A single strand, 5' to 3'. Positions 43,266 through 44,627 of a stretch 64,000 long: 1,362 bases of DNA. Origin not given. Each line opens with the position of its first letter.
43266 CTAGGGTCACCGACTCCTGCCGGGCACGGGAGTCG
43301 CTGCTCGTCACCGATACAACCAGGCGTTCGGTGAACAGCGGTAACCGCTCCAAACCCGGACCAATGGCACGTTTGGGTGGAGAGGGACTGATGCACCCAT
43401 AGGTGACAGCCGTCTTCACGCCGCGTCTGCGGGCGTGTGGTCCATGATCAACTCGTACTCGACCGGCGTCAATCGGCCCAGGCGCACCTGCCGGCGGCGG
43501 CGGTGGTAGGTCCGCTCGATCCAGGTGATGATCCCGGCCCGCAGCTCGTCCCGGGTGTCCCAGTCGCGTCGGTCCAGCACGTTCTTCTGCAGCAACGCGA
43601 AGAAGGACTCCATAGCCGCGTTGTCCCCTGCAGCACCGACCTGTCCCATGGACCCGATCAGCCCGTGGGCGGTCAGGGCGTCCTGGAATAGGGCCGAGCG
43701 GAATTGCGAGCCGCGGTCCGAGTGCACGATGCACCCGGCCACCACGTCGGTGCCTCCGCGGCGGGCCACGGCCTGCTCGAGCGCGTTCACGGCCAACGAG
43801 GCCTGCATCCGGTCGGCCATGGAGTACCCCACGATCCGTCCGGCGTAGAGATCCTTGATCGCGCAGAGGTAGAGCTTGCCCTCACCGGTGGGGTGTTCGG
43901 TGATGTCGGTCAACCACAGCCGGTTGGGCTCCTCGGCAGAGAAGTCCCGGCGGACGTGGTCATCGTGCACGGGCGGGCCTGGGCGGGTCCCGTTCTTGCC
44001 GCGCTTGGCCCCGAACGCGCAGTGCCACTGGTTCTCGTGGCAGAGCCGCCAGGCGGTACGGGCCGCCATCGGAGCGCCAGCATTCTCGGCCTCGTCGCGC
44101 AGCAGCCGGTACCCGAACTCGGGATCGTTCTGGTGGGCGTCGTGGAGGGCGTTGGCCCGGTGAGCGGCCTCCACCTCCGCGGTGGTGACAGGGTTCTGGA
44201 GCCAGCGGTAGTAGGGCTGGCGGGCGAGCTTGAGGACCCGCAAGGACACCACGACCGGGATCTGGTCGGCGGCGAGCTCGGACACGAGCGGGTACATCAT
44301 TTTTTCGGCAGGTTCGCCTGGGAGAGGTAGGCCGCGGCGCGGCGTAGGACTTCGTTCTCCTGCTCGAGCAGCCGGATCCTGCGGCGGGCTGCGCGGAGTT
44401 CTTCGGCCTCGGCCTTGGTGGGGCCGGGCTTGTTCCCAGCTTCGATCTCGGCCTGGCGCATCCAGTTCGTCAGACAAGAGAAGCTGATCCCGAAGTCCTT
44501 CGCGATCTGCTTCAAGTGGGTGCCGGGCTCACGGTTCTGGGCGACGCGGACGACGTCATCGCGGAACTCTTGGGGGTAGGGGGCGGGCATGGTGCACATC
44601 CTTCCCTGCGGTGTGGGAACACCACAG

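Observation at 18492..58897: Recurrent terminal-inverted-repeat family delimiting accessory modules without any transposase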

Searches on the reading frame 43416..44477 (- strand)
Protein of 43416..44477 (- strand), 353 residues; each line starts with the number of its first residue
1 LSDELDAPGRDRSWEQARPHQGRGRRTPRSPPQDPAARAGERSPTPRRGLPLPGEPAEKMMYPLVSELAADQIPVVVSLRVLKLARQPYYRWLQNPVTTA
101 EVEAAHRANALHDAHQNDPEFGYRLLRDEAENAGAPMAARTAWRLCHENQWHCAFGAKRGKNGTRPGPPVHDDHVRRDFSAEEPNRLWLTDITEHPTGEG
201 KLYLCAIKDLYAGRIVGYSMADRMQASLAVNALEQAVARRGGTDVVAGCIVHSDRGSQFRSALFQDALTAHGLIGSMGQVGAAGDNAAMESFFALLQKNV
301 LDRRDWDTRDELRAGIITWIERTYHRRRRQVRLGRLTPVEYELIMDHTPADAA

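Call 21: search_protein_families(library=pfam, proteins=[window:43416-44477:-])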
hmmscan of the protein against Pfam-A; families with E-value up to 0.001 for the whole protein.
window:43416-44477:- (353 aa): 3 families
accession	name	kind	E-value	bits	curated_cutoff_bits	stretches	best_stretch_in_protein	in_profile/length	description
PF00665.32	rve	-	2.1e-21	76.5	32.6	1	182-281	2-100/102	Integrase core domain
PF13683.12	rve_3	-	7.9e-09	35.6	26.5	1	276-338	6-67/67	Integrase core domain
PF13333.12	rve_2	-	2.1e-06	28.2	22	1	290-342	1-52/56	Integrase core domain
